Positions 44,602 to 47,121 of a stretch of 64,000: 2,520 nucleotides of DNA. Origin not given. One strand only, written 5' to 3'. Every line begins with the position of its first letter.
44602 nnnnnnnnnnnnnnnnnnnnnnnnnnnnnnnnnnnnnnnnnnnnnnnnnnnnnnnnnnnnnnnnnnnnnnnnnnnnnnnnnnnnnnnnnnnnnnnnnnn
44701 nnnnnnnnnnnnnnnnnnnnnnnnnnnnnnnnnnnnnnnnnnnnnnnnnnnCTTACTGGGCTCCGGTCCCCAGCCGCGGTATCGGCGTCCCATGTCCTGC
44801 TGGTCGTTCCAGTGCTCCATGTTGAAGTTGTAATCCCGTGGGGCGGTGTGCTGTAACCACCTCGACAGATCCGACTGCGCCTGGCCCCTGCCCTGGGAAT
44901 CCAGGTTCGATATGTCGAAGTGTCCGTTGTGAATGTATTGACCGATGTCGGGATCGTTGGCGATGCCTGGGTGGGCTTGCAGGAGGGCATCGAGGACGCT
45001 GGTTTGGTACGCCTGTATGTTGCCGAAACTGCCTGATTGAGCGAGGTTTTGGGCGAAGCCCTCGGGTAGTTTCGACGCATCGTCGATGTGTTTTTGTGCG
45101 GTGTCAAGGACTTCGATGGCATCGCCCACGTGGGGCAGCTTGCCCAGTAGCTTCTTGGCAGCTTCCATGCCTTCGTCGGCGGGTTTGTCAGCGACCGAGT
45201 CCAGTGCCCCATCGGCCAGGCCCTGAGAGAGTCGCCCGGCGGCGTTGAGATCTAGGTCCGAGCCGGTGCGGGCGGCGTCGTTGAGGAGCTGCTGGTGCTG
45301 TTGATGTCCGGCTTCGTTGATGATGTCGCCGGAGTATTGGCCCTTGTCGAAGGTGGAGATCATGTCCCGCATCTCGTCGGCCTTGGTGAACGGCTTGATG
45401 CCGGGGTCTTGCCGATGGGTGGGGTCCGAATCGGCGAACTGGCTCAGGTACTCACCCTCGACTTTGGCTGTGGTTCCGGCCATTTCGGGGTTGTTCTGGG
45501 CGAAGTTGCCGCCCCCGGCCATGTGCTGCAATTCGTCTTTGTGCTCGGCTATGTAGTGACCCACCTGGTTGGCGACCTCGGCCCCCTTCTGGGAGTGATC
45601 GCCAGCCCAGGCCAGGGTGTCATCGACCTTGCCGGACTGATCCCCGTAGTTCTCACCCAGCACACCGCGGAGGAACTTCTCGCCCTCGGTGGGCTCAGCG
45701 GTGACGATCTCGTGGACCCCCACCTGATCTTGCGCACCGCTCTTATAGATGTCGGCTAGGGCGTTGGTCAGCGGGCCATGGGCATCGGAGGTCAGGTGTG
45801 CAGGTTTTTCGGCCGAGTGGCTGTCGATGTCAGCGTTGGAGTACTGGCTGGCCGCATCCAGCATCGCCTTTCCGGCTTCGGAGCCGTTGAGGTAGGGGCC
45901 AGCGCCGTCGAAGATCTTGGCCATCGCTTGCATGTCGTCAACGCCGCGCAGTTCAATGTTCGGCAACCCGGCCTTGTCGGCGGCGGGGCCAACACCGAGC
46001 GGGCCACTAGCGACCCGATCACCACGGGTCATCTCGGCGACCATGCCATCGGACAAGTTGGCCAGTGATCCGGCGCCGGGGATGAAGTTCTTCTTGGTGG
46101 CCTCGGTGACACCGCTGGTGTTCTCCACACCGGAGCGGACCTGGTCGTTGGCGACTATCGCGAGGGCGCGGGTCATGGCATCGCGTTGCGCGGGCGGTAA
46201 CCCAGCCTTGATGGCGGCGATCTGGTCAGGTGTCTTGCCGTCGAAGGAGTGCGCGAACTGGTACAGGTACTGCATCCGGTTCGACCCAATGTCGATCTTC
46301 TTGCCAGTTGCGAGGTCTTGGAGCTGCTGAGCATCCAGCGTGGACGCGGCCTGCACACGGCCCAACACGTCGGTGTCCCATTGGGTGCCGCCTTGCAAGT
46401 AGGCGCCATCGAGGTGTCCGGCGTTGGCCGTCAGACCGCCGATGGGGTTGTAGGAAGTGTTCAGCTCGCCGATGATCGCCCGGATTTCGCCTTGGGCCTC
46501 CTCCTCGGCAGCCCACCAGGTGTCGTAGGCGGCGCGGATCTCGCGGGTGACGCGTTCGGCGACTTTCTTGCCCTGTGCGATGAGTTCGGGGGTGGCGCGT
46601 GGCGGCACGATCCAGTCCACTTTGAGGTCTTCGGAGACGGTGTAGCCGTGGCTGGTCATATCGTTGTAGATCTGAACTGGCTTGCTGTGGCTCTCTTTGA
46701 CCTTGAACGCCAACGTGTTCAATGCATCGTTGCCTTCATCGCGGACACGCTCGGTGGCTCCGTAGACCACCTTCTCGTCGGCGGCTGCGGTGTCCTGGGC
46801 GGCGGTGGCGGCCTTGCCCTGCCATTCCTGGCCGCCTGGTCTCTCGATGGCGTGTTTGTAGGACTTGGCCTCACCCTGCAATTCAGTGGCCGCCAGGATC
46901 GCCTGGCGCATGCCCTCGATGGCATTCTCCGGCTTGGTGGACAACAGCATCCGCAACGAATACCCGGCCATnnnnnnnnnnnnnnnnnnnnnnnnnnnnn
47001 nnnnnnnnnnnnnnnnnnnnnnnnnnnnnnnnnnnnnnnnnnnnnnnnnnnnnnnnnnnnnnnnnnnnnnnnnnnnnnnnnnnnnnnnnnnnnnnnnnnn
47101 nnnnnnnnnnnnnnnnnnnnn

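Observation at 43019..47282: WXG100 (type VII secretion-like) polymorphic toxin cassette with candidate lipoprotein and membrane immunity genes inside a phage accessory operon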

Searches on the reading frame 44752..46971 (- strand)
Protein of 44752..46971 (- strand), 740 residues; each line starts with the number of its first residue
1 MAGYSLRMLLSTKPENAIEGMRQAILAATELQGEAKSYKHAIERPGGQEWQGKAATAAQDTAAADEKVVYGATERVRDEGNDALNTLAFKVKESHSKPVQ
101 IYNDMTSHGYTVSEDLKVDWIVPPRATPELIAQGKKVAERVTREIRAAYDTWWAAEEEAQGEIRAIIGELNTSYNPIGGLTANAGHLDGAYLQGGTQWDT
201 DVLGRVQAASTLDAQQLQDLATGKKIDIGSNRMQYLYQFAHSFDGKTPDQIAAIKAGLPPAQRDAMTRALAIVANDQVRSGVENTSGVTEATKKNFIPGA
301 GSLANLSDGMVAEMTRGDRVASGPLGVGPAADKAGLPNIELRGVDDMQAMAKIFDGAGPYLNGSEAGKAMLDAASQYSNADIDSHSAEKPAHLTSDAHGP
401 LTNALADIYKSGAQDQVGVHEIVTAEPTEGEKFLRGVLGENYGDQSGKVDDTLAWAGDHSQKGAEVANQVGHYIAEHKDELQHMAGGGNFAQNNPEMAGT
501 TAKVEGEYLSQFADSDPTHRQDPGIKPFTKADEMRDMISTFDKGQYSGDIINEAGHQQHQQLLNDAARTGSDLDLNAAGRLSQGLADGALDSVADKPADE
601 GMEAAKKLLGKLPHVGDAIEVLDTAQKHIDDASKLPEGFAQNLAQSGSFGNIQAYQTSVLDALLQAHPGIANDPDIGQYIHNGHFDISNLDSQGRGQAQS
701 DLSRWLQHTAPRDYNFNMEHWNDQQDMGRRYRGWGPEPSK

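Call 6: search_protein_families(library=pfam, proteins=[window:44752-46971:-], max_evalue=1)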
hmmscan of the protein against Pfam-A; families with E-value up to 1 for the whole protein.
window:44752-46971:- (740 aa): 2 families
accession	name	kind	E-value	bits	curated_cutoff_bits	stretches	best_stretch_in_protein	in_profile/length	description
PF23275.1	TPR_23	-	1e-41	143.8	27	1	208-455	1-234/234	ESX-1 secretion-associated protein EspA-like, TPR repeats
PF00823.25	PPE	-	0.089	13.2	26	1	7-64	13-70/165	PPE family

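Call 11: find_homologous_proteins(query=window:44752-46971:-)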
Query window:44752-46971:- (740 aa): 33 proteins with E <= 0.001 among 8000 candidates.
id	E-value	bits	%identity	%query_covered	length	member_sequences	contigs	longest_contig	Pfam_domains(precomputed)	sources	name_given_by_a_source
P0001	0.0e+0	1648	99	100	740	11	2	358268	PF23275.2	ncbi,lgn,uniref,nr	ncbi:Uncharacterised protein [Mycobacteroides abscessus subsp. abscessus]|uniref:TPR repeat region-c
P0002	0.0e+0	1357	82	100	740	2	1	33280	PF23275.2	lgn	-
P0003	0.0e+0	1291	79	100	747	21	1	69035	PF23275.2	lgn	-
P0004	0.0e+0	1255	76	100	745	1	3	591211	PF23275.2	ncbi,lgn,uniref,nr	ncbi:Uncharacterised protein [Mycobacteroides abscessus subsp. bolletii]|uniref:TPR repeat region-co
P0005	0.0e+0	1191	73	100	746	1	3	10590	PF23275.2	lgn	-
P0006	0.0e+0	1191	73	100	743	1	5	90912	PF23275.2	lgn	-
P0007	0.0e+0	1173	72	99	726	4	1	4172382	PF23275.2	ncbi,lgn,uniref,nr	ncbi:hypothetical protein [Mycobacteroides chelonae]|uniref:TPR repeat region-containing protein n=1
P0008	0.0e+0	1164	71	99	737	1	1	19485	PF23275.2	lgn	-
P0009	0.0e+0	1070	66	100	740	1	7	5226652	PF23275.2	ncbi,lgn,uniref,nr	ncbi:hypothetical protein E3G52_000389 [Mycobacteroides abscessus]|uniref:TPR repeat region-containi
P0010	0.0e+0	1059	67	99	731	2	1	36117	PF23275.2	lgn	-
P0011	0.0e+0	1057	66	99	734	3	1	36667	PF23275.2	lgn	-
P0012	0.0e+0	1053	66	100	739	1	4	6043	PF23275.2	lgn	-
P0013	0.0e+0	1051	66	99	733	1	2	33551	PF23275.2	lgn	-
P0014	0.0e+0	1050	65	99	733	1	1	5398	PF23275.2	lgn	-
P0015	0.0e+0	1048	66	99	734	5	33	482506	PF23275.2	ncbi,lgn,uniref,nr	ncbi:TPR repeat region-containing protein [Mycobacteroides abscessus]|uniref:TPR repeat region-conta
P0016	0.0e+0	1046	66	99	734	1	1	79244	PF23275.2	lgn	-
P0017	0.0e+0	1038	66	99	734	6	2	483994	PF23275.2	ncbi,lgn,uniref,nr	ncbi:Uncharacterised protein [Mycobacteroides abscessus subsp. abscessus]|uniref:TPR repeat region-c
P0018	0.0e+0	1030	66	97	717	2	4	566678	PF23275.2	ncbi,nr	ncbi:TPR repeat region-containing protein [Mycobacteroides immunogenum]|nr:hypothetical protein [Myc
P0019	0.0e+0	1021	66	95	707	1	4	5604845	PF23275.2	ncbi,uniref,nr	ncbi:TPR repeat region-containing protein [Mycobacteroides immunogenum]|uniref:TPR repeat region-con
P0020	1.1e-293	995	63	99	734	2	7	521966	PF23275.2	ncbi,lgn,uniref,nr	ncbi:Uncharacterised protein [Mycobacteroides abscessus subsp. abscessus]|uniref:TPR repeat region-c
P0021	1.3e-283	961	61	99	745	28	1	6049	PF23275.2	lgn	-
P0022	3.7e-282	957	61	100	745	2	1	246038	PF23275.2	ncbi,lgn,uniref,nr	ncbi:TPR repeat region-containing protein [Mycobacteroides abscessus]|uniref:TPR repeat region-conta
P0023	3.2e-273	927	59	99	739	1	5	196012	PF23275.2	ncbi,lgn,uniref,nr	ncbi:TPR repeat region-containing protein [Mycobacteroides abscessus]|uniref:TPR repeat region-conta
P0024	1.7e-202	693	51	96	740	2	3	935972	PF23275.2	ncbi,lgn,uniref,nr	ncbi:TPR repeat region-containing protein [Mycobacteroides abscessus]|uniref:TPR repeat region-conta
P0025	2.0e-198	680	51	98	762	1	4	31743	PF23275.2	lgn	-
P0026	4.6e-197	675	50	98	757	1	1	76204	PF23275.2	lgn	-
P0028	7.5e-166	572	43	99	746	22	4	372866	PF23275.2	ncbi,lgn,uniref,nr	ncbi:TPR repeat region-containing protein [Mycobacteroides abscessus]|uniref:TPR repeat region-conta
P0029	4.7e-145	503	41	98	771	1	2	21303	PF23275.2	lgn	-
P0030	1.4e-143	499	40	98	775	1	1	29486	PF23275.2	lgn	-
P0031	8.5e-92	327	37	74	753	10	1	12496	PF18879.7,PF23275.2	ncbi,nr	ncbi:hypothetical protein EB74_16875 [Mycobacterium sp. SWH-M5]|nr:hypothetical protein EB74_16875 [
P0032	6.5e-91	324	38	71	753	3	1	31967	PF18879.7,PF23275.2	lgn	-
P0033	2.1e-87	313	44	51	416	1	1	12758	PF23275.2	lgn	-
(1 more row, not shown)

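Call 16: search_protein_families(library=ncbifam, proteins=[window:44752-46971:-], max_evalue=1)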
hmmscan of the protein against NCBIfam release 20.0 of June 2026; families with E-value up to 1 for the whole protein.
window:44752-46971:- (740 aa): 0 families

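Call 19: search_solved_structures(query=A1, max_evalue=1, show_alignments=2)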
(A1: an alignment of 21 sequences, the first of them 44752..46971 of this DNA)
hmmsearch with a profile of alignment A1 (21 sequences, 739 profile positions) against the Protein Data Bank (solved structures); distinct sequences matched with E-value up to 1: 0.

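Call 27: find_encoding_contigs(protein=P0031, flank=6000, max_places=2)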
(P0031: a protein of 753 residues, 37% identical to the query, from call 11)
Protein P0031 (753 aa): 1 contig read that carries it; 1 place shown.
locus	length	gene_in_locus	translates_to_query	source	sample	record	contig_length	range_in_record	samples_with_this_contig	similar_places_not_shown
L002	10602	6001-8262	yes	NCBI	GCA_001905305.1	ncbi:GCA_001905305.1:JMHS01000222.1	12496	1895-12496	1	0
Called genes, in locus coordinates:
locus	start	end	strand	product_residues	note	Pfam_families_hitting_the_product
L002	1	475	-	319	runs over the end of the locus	PF00535:Glycos_transf_2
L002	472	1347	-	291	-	PF00809:Pterin_bind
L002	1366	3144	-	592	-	PF00501:AMP-binding, PF13193:AMP-binding_C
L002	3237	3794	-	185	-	PF18306:LDcluster4, PF03641:Lysine_decarbox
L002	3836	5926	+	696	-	PF13401:AAA_22 (weak)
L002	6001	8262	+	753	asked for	PF18879:EspA_EspE, PF23275:TPR_23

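Call 28: find_encoding_contigs(protein=P0028, flank=6000, max_places=3)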
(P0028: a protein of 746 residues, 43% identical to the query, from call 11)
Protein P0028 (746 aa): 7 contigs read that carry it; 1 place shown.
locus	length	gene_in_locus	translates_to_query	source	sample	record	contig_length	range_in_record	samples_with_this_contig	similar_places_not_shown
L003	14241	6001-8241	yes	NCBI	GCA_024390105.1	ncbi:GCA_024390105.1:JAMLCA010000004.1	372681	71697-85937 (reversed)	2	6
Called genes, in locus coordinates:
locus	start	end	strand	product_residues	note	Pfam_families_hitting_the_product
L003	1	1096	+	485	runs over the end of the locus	PF00239:Resolvase, PF07508:Recombinase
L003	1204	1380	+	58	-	PF12728:HTH_17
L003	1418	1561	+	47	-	-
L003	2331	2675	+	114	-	-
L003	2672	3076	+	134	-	-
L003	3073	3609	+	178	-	-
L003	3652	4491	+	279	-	PF05065:Phage_capsid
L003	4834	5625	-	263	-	-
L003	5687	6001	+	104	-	PF19840:DUF6317 (weak)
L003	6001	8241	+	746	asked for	PF23275:TPR_23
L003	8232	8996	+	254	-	-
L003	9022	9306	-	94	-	-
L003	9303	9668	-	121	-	-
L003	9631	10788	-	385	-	PF02720:DUF222, PF01844:HNH (weak)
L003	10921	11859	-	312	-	PF01734:Patatin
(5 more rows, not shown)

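Call 30: predict_structure(alignment_id=A1)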
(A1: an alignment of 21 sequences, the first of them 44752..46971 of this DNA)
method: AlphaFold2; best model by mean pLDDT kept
length: 740 residues; sequences in the alignment: 21
mean_pLDDT: 72.6   pTM: 0.54
mean pLDDT of the five models: 72.6, 71.0, 71.0, 67.5, 66.8
residues with pLDDT >= 90: 102; 70-90: 397; 50-70: 127; < 50: 114
segments of 3 or more residues with pLDDT < 50: 50-58, 175-179, 280-301, 329-333, 356-358, 595-650, 737-740
pLDDT, mean of each block of 10 residues (from residue 1): 76 82 77 68 52 43 63 78 87 90 91 91 85 89 91 85 70 49 65 74 78 74 63 63 62 81 78 58 31 30 50 77 57 65 83 58 71 92 83 83 91 83 82 93 90 86 91 93 86 90 92 75 83 87 79 81 81 81 75 49 36 29 30 33 38 70 83 88 80 82 86 80 70 53
secondary structure, 60 per line:
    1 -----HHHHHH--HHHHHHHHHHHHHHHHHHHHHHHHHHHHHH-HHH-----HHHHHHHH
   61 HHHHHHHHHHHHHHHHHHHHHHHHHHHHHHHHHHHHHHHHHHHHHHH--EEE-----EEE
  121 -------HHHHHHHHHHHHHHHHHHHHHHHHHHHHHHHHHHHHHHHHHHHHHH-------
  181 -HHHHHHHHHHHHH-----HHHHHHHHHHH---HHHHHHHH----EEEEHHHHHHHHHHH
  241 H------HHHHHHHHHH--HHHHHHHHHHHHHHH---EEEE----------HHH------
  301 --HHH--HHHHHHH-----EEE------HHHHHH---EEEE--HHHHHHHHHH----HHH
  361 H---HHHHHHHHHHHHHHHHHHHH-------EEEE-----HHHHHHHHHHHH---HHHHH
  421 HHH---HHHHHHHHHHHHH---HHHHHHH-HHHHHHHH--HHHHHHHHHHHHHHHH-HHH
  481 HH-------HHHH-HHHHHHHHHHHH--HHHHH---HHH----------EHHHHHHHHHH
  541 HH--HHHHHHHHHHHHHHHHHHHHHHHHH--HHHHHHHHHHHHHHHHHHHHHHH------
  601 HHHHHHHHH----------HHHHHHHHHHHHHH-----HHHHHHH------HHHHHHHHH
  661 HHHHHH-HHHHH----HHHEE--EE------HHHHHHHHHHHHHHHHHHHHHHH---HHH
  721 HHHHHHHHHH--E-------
elements in order (helices of 4 or more, strands of 3 or more residues): H6-11 H14-43 H53-107 E110-112 E118-120 H128-173 H182-194 H200-210 H214-221 E226-229 H230-241 H248-257 H260-274 E278-281 H308-314 E320-322 H329-334 E338-341 H344-353 H358-361 H365-384 E392-395 H401-412 H416-423 H427-439 H443-449 H451-458 H461-476 H478-482 H490-493 H495-506 H509-513 H531-542 H545-569 H572-594 H601-609 H620-633 H639-645 H652-666 H668-672 H692-714 H718-730

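Call 33: fold_search(model_id=the predicted structure, library=pdb)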
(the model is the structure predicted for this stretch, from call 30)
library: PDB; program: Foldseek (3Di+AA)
matches with E <= 10: 533; with E <= 0.001: 0
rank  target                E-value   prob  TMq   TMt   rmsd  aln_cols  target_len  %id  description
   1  9qoo_A                7.5e-03  0.63  0.12  0.10  32.2       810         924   11  Composite model: Ternary complex of the human 20S proteasome in complex with Importin-9 and two homodimers of Akirin-2 (released 2026-01-28)
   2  4rv1_F                2.1e-02  0.77  0.12  0.18  20.3       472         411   12  Crystal Structure of Engineered Protein. Northeast Structural Genomics Consortium (NESG) Target OR497. (released 2014-12-10)
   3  3c2h_B                2.1e-02  0.69  0.14  0.16  27.4       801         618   11  Crystal Structure of SYS-1 at 2.6A resolution (released 2008-05-20)
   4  8hkw_A                3.1e-02  0.82  0.15  0.22  18.6       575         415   11  Crystal structure of importin-alpha3 bound to the 53BP1 nuclear localization signal (released 2022-12-21)
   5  6n1z_A                3.2e-02  0.28  0.11  0.09  28.2       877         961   13  Importin-9 bound to H2A-H2B (released 2019-03-20)
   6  9j0a_D                3.5e-02  0.57  0.15  0.13  22.2       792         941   11  Complex structure of ANKRD11/STAG2/RAD21 (released 2025-03-19)
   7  9hmv_A                4.4e-02  0.60  0.16  0.14  20.3       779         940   11  Cryo-EM structure of SA2-SCC1 complex at 2.9 angstrom (released 2025-09-03)
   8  8fub_A                4.9e-02  0.80  0.14  0.21  21.9       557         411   11  Crystal structure of human Importin alpha 3 in complex with Hendra virus matrix protein NLS1 (released 2023-02-15)
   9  4oo6_A                5.1e-02  0.47  0.14  0.13  30.8       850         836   10  Crystal structure of human KAP-beta2 bound to the NLS of HCC1 (Hepato Cellular Carcinoma protein 1) (released 2014-02-12)
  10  5ife_C                5.1e-02  0.23  0.11  0.10  31.9       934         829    9  Crystal structure of the human SF3b core complex (released 2016-10-26)
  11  5h2x_A                5.3e-02  0.60  0.12  0.17  20.6       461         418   13  Crystal structure of the karyopherin Kap60p bound to the SUMO protease Ulp1p (150-172) (released 2016-12-14)
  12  3vyc                  5.9e-02  0.63  0.17  0.14  30.4       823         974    9  Crystal structure of unliganded Saccharomyces cerevisiae CRM1 (Xpo1p) (released 2012-11-28)
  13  8aaf_e                5.9e-02  0.63  0.16  0.09  30.4       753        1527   11  Yeast RQC complex in state G (released 2023-03-08)
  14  5tbk_B                6.1e-02  0.63  0.13  0.19  22.1       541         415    9  Crystal structure of human importin a3 bound to RCC1 (released 2017-09-13)
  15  4evt                  6.4e-02  0.60  0.15  0.18  18.1       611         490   10  Crystal Structure of Mouse Catenin beta-59 in 8.3M urea (released 2013-05-01)
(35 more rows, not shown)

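Call 57: search_protein_representatives(alignment_id=A1)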
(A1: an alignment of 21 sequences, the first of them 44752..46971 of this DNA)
Query: 21 sequences, 739 profile positions. Proteins with E-value up to 0.001 (for the whole library): 407; up to 1e-10: 223; up to 1e-30: 69. The best 150 are listed.
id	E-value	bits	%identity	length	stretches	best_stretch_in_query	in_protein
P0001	0.0e+00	1288.1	-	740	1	1-738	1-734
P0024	0.0e+00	1098.5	-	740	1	1-738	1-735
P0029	0.0e+00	1017.3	-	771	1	1-738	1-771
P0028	2.2e-296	1001.9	-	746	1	1-739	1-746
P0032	5.3e-254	861.7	-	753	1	1-738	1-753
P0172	1.0e-207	708.7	-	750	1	1-738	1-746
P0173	1.6e-179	615.4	-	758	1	27-738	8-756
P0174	6.3e-172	590.4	-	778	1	1-738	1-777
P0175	7.3e-167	573.6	-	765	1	12-738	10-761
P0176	2.5e-164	565.3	-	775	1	37-738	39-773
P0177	7.1e-154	530.7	-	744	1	49-723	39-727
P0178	9.0e-151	520.4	-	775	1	178-738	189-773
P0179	9.1e-151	520.4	-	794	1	47-738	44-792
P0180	2.5e-143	495.8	-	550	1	233-738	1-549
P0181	4.1e-130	452.1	-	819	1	1-738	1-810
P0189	2.3e-60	221.5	-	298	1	2-184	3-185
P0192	1.3e-54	202.5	-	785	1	30-597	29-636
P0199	6.0e-52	193.7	-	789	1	35-517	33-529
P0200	4.5e-51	190.8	-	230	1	503-738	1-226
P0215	1.5e-41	159.3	-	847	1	2-600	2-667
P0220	5.2e-40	154.2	-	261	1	503-734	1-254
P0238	2.4e-29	119.0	-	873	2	28-428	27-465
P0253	1.0e-25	107.0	-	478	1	6-183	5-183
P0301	6.5e-18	81.2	-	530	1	5-175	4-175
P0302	7.2e-18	81.0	-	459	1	32-174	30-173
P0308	8.7e-17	77.5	-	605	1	6-175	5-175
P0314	1.8e-16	76.4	-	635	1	7-175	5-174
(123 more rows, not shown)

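Call 58: search_protein_families(library=pfam, proteins=[P0253, P0301, P0302, P0308, P0314, P0192, P0199, P0215, P0238, P0189], max_evalue=0.01)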
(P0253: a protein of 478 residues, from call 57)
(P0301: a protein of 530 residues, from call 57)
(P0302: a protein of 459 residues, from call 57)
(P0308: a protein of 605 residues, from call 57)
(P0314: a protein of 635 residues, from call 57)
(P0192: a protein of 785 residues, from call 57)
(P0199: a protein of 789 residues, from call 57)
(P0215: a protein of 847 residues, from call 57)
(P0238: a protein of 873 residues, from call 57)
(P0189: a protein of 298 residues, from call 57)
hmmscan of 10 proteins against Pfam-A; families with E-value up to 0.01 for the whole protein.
P0253 (478 aa): 0 families

P0301 (530 aa): 1 family
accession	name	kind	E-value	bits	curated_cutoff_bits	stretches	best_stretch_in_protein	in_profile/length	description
PF13810.12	DUF4185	-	3.5e-34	118.9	39.5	1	206-504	6-301/309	Domain of unknown function (DUF4185)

P0302 (459 aa): 0 families

P0308 (605 aa): 2 families
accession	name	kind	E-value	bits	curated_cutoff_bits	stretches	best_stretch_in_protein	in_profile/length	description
PF14021.12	TNT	-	1.1e-20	74.3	27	1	500-597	1-86/88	Tuberculosis necrotizing toxin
PF06013.18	WXG100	-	0.005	17.5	27.3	0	24-85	17-77/86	Proteins of 100 residues with WXG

P0314 (635 aa): 0 families

P0192 (785 aa): 1 family
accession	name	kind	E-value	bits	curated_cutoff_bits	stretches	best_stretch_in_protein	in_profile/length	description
PF23275.1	TPR_23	-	1.9e-68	231.3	27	1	201-448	1-233/234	ESX-1 secretion-associated protein EspA-like, TPR repeats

P0199 (789 aa): 1 family
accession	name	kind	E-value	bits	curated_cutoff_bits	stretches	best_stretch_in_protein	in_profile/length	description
PF23275.1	TPR_23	-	2.6e-69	234.1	27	1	203-444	1-233/234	ESX-1 secretion-associated protein EspA-like, TPR repeats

P0215 (847 aa): 1 family
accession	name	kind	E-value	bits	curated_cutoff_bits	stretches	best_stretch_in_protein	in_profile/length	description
PF23275.1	TPR_23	-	1.9e-34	120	27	1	229-488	3-230/234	ESX-1 secretion-associated protein EspA-like, TPR repeats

P0238 (873 aa): 2 families
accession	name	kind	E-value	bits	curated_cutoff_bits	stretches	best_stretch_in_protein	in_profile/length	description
PF23275.1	TPR_23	-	7.4e-35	121.3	27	1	223-519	2-224/234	ESX-1 secretion-associated protein EspA-like, TPR repeats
PF06013.18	WXG100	-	0.00024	21.8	27.3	1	12-85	5-78/86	Proteins of 100 residues with WXG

P0189 (298 aa): 1 family
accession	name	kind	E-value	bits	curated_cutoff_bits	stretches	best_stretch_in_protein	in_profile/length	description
PF06041.17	DUF924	-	0.0033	18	27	1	60-165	42-148/180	Bacterial protein of unknown function (DUF924)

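Call 62: find_encoding_contigs(protein=P0200, flank=5000, max_places=3)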
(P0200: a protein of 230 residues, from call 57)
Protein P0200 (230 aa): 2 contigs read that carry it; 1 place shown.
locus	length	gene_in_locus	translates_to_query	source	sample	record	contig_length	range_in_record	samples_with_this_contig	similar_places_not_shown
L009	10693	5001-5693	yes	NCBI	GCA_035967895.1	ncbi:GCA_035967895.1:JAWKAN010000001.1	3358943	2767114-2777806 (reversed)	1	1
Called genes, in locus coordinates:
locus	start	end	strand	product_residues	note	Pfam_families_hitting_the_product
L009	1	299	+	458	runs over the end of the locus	PF13450:NAD_binding_8, PF13454:NAD_binding_9 (faint), PF01593:Amino_oxidase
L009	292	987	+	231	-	PF06778:Chlor_dismutase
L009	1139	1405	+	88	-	-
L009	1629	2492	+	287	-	PF00589:Phage_integrase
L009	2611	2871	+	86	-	-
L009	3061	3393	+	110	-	-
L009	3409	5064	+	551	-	PF23275:TPR_23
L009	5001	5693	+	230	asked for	-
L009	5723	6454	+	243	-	-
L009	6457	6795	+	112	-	-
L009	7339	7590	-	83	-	-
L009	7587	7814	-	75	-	-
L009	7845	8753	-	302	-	-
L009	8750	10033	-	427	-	PF01551:Peptidase_M23, PF01183:Glyco_hydro_25, PF27131:Rv3766_C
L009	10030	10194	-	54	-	-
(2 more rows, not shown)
